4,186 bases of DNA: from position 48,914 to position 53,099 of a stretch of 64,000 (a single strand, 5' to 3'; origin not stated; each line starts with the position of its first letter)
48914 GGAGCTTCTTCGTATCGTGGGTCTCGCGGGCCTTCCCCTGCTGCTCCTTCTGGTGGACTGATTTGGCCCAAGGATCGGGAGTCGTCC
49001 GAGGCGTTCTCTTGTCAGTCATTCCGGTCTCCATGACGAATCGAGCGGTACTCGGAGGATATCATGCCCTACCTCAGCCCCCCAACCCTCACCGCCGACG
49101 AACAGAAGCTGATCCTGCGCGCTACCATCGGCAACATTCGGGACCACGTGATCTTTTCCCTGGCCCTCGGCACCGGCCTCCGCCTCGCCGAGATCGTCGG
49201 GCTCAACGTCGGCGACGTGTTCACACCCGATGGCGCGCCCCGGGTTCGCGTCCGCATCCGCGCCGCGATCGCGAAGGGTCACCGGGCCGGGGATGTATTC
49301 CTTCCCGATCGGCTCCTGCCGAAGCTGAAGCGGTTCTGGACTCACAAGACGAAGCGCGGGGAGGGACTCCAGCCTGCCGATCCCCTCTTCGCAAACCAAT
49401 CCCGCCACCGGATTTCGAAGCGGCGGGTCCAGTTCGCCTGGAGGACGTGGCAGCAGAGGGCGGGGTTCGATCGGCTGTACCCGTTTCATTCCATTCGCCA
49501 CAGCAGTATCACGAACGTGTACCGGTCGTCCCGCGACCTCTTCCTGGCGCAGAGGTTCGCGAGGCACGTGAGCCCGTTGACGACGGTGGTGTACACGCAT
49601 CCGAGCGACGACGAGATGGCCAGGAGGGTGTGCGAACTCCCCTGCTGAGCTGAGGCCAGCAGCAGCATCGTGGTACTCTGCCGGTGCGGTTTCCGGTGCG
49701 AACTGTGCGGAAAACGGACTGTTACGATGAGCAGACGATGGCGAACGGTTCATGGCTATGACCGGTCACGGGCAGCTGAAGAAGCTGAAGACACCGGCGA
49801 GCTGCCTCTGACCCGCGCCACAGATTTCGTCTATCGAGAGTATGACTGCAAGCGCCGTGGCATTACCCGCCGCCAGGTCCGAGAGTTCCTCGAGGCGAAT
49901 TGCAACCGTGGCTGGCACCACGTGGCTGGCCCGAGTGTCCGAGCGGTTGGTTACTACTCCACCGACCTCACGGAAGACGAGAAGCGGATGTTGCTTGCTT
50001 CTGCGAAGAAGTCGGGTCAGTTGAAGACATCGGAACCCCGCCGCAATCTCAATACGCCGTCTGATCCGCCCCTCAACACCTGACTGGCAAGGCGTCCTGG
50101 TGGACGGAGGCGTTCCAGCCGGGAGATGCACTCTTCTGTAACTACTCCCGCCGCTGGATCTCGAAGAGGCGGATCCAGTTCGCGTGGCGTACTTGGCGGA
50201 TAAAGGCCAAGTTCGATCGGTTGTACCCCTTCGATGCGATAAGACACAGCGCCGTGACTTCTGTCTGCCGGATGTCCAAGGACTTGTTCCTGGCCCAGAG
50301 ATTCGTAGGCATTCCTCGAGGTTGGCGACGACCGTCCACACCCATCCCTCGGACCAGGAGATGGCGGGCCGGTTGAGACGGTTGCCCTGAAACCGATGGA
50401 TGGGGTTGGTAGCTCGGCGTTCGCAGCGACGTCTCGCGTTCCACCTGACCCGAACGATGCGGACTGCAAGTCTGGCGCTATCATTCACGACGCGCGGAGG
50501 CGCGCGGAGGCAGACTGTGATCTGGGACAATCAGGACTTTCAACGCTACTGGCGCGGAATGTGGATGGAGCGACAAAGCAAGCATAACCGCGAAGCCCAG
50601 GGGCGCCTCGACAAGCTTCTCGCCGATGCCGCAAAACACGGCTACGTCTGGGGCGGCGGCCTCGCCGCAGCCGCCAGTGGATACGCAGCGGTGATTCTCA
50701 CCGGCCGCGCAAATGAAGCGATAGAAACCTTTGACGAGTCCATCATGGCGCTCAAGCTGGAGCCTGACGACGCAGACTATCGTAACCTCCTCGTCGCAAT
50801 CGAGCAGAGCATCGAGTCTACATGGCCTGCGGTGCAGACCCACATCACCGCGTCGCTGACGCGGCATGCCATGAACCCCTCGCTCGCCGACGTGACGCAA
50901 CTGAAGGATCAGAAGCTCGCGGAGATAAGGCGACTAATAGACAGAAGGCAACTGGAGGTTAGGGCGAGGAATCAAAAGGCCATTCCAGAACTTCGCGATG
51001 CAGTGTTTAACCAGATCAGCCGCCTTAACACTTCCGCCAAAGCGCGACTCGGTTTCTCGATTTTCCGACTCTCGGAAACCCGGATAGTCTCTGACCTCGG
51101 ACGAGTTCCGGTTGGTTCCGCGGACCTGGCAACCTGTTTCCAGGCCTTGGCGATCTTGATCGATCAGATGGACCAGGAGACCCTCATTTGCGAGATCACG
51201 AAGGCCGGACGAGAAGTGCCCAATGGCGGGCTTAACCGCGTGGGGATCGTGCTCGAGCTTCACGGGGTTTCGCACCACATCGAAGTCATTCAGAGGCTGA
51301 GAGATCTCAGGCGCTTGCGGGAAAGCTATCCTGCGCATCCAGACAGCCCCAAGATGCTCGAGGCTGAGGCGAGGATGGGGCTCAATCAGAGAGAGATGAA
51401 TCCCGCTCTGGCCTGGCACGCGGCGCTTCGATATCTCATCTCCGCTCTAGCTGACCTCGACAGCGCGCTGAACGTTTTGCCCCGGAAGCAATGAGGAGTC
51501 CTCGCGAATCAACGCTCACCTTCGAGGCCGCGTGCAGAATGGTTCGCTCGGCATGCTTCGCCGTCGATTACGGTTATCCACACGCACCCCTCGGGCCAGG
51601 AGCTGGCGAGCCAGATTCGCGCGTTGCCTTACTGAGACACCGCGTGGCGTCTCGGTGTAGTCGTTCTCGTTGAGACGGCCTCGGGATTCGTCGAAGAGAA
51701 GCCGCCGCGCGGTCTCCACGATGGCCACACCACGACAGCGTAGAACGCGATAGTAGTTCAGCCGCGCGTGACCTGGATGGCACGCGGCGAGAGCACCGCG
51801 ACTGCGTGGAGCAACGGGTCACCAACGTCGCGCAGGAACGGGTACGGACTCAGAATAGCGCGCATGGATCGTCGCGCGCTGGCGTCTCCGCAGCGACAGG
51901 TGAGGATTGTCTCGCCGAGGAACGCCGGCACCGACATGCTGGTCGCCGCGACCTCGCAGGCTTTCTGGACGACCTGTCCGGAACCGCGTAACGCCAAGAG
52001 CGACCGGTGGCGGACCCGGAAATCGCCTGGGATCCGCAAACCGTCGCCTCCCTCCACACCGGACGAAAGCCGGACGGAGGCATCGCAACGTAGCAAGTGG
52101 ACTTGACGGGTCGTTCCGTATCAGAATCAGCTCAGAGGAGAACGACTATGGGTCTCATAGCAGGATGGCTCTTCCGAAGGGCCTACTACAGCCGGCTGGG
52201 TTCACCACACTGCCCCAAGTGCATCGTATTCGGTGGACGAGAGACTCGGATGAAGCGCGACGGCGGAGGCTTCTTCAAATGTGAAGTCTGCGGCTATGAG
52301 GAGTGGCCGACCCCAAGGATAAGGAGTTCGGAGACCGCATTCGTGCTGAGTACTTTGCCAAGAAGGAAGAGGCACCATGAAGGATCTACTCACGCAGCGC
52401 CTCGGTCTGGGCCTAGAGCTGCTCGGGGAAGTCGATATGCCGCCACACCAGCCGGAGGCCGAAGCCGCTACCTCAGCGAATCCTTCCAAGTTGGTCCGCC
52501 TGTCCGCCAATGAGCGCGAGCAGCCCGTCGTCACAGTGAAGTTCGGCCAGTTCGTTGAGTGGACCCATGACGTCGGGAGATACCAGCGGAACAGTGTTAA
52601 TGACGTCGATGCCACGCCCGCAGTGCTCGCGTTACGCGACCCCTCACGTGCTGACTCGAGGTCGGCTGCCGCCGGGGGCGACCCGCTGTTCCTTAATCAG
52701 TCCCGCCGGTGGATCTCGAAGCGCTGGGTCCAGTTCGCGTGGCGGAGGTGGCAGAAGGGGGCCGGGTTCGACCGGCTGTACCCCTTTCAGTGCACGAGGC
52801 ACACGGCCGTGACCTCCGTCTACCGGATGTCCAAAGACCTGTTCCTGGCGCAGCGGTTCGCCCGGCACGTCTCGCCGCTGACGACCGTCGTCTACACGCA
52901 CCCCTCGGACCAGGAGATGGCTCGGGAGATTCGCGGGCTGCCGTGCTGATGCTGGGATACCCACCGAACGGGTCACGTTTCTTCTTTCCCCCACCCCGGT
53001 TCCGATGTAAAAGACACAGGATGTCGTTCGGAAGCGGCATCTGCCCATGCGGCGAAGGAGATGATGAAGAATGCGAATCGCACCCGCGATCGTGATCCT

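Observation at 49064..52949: Cassette array delimited by copies of a tyrosine-recombinase 3' end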

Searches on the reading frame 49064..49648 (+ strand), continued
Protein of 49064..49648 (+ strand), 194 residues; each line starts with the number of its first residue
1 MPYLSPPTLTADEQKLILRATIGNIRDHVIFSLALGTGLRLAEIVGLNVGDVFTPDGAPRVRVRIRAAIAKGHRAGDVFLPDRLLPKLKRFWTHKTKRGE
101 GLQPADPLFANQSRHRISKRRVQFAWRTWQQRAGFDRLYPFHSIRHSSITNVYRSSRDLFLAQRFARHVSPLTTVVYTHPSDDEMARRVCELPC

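Call 64: find_encoding_contigs(protein=P0006, flank=8000, max_places=2)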
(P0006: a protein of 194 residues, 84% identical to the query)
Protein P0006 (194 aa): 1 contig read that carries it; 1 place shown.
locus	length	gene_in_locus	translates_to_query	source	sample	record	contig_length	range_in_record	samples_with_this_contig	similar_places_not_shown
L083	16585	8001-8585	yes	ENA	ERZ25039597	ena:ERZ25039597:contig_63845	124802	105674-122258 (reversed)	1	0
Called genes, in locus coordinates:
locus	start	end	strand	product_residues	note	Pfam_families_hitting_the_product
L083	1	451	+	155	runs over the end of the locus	-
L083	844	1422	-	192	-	-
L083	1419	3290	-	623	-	-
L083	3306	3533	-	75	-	PF18903:DUF5659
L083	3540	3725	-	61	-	-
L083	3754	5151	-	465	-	-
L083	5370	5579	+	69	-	-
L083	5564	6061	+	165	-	PF11149:DUF2924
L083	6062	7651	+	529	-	PF00239:Resolvase, PF07508:Recombinase, PF13408:Zn_ribbon_recom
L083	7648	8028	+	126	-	-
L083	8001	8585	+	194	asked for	PF00589:Phage_integrase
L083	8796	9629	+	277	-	PF02518:HATPase_c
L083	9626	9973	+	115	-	PF14213:DUF4325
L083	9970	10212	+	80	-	-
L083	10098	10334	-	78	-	-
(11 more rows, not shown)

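Call 65: find_encoding_contigs(protein=P0007, flank=8000, max_places=2)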
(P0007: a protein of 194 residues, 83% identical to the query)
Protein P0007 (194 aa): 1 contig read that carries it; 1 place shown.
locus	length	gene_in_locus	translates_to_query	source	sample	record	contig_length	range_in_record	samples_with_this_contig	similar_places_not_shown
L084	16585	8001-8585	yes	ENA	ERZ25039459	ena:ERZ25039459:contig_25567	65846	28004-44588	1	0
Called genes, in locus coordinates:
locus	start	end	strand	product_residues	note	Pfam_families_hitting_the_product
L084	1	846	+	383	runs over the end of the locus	-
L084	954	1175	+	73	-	PF12728:HTH_17 (weak)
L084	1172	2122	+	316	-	PF13155:Toprim_2 (weak), PF13362:Toprim_3 (weak)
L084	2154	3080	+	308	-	PF12760:Zn_ribbon_IS1595, PF12762:DDE_Tnp_IS1595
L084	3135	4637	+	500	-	PF19263:DUF5906 (weak)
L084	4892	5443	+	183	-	PF11149:DUF2924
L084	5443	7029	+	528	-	PF00239:Resolvase, PF07508:Recombinase, PF13408:Zn_ribbon_recom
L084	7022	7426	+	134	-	-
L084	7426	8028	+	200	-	-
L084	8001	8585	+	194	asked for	PF00589:Phage_integrase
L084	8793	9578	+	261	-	-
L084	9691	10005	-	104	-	-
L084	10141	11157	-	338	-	PF01555:N6_N4_Mtase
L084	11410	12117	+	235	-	-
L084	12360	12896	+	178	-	-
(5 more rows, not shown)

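Call 66: find_encoding_contigs(protein=P0008, flank=8000, max_places=2)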
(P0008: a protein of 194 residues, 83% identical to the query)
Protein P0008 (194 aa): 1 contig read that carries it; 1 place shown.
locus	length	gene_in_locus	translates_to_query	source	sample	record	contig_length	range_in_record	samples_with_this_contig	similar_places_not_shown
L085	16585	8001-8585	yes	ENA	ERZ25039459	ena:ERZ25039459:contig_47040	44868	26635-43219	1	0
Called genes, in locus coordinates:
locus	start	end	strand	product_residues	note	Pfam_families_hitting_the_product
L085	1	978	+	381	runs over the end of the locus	PF00589:Phage_integrase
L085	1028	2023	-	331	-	PF02899:Phage_int_SAM_1, PF13495:Phage_int_SAM_4, PF00589:Phage_integrase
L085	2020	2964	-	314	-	PF00589:Phage_integrase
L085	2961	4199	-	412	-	PF02899:Phage_int_SAM_1 (faint), PF00589:Phage_integrase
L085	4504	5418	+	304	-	PF00589:Phage_integrase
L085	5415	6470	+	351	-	PF02899:Phage_int_SAM_1 (weak), PF00589:Phage_integrase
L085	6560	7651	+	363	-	PF07508:Recombinase, PF13408:Zn_ribbon_recom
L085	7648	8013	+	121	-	-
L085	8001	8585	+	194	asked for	PF00589:Phage_integrase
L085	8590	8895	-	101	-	-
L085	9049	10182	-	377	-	PF03167:UDG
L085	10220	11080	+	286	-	-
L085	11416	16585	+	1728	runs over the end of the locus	PF13415:Beta-prop_FBX42, PF24681:Kelch_KLHDC2_KLHL20_DRC7, PF11617:Cu-binding_MopE, PF13385:Laminin_G_3, PF11617:Cu-binding_MopE, PF13385:Laminin_G_3, PF11617:Cu-binding_MopE (weak), PF02412:TSP_3 (weak), +1 more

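Call 71: search_protein_families(library=padloc, proteins=[window:49064-49648:+], max_evalue=0.01)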
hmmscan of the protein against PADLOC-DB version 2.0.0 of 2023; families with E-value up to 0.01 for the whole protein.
window:49064-49648:+ (194 aa): 0 families

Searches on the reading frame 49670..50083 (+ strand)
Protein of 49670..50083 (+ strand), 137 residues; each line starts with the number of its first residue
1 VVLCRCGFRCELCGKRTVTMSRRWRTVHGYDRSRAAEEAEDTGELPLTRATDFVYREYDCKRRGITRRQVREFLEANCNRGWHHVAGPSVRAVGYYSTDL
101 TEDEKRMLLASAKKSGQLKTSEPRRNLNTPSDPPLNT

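Call 7: search_protein_families(library=pfam, proteins=[window:49670-50083:+], max_evalue=0.01)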
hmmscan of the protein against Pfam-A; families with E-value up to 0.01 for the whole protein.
window:49670-50083:+ (137 aa): 0 families

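Call 26: search_protein_families(library=phrogs, proteins=[window:49670-50083:+], max_evalue=0.001)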
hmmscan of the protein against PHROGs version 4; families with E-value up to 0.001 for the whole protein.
window:49670-50083:+ (137 aa): 0 families

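Call 27: search_protein_families(library=ncbifam, proteins=[window:49670-50083:+], max_evalue=0.001)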
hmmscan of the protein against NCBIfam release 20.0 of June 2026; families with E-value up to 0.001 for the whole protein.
window:49670-50083:+ (137 aa): 0 families

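Call 71: search_protein_families(library=padloc, proteins=[window:49670-50083:+], max_evalue=0.01)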
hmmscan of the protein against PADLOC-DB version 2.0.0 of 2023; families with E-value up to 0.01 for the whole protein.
window:49670-50083:+ (137 aa): 0 families
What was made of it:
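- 49649..50105 (+): Spacer/cargo 1 with orphan ORF 49670-50083 (137 aa). No hit in Pfam, PHROG, NCBIfam or PADLOC (calls 7, 26, 27, 71).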

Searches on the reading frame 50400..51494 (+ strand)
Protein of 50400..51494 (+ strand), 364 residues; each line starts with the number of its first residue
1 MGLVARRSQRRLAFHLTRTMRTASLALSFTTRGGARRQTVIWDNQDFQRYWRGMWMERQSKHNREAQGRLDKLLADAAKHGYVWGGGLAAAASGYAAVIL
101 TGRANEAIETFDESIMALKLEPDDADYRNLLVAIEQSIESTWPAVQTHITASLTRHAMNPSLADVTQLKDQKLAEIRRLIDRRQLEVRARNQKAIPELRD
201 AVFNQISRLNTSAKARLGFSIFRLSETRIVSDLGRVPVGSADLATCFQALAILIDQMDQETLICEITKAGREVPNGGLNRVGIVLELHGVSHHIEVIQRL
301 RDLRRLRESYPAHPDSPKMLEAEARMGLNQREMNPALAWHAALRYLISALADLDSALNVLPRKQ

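Call 7: search_protein_families(library=pfam, proteins=[window:50400-51494:+], max_evalue=0.01)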
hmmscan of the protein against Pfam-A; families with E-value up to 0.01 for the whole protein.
window:50400-51494:+ (364 aa): 1 family
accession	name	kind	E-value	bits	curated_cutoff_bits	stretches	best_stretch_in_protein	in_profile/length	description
PF22331.1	Sas-6-like_oligomerization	-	0.0012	19.5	27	0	170-192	21-43/66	Sas-6-like, oligomerization domain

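Call 26: search_protein_families(library=phrogs, proteins=[window:50400-51494:+], max_evalue=0.001)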
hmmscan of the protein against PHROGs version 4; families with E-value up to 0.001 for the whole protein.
window:50400-51494:+ (364 aa): 0 families

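Call 27: search_protein_families(library=ncbifam, proteins=[window:50400-51494:+], max_evalue=0.001)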
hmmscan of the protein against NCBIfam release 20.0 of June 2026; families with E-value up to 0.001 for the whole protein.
window:50400-51494:+ (364 aa): 0 families

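Call 45: find_homologous_proteins(query=window:50559-51491:+)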
Query window:50559-51491:+ (311 aa): 1 proteins with E <= 0.001 among 8000 candidates.
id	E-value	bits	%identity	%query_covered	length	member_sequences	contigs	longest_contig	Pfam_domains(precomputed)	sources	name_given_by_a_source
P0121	1.1e-167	575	99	85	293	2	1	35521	-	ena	-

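Call 71: search_protein_families(library=padloc, proteins=[window:50400-51494:+], max_evalue=0.01)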
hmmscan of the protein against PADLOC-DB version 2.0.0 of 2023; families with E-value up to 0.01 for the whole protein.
window:50400-51494:+ (364 aa): 0 families

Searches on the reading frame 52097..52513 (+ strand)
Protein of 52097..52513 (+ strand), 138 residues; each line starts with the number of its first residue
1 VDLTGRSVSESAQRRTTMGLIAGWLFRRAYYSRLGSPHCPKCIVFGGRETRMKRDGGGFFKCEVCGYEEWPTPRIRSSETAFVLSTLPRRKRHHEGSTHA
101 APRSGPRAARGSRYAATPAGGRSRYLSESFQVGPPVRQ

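Call 7: search_protein_families(library=pfam, proteins=[window:52097-52513:+], max_evalue=0.01)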
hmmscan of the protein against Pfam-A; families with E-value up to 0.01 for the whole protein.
window:52097-52513:+ (138 aa): 0 families

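Call 26: search_protein_families(library=phrogs, proteins=[window:52097-52513:+], max_evalue=0.001)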
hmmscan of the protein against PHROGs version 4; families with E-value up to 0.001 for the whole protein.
window:52097-52513:+ (138 aa): 0 families

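Call 27: search_protein_families(library=ncbifam, proteins=[window:52097-52513:+], max_evalue=0.001)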
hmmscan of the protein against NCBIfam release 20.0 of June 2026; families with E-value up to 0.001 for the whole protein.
window:52097-52513:+ (138 aa): 0 families

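Call 71: search_protein_families(library=padloc, proteins=[window:52097-52513:+], max_evalue=0.01)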
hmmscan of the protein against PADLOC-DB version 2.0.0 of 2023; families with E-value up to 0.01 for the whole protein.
window:52097-52513:+ (138 aa): 0 families

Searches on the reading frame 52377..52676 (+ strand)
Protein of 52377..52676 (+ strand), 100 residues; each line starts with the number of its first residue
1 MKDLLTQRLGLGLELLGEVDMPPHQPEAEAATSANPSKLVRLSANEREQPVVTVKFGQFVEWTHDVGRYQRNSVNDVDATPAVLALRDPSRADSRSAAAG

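Call 58: find_homologous_proteins(query=window:52377-52676:+, max_evalue=0.01)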
Query window:52377-52676:+: 10 candidates shared short words with the query, none scored E <= 0.01.
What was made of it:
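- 52661..52949 (+): Displaced 3' end no. 3: residues about 105-194, in frame, ends Cys-TGA. It is the C-terminal half of ORF 52377-52949. The N-terminal 100 aa of the ORF have no homolog (call 58), so the 'fusion' is probably an incidental open frame.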

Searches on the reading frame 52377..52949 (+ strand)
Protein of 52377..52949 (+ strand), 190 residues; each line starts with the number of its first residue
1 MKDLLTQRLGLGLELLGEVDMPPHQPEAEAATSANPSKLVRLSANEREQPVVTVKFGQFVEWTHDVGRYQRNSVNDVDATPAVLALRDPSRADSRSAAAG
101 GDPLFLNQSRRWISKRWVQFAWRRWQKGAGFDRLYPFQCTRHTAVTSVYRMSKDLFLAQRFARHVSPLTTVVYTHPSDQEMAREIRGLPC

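Call 7: search_protein_families(library=pfam, proteins=[window:52377-52949:+], max_evalue=0.01)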
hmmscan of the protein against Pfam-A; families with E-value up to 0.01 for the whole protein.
window:52377-52949:+ (190 aa): 1 family
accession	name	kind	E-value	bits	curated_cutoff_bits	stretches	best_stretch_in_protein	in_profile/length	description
PF00589.27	Phage_integrase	-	7e-08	32.9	27.1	1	96-179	88-171/172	Phage integrase family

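Call 71: search_protein_families(library=padloc, proteins=[window:52377-52949:+], max_evalue=0.01)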
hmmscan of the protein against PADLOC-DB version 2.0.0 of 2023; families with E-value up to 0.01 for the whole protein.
window:52377-52949:+ (190 aa): 0 families
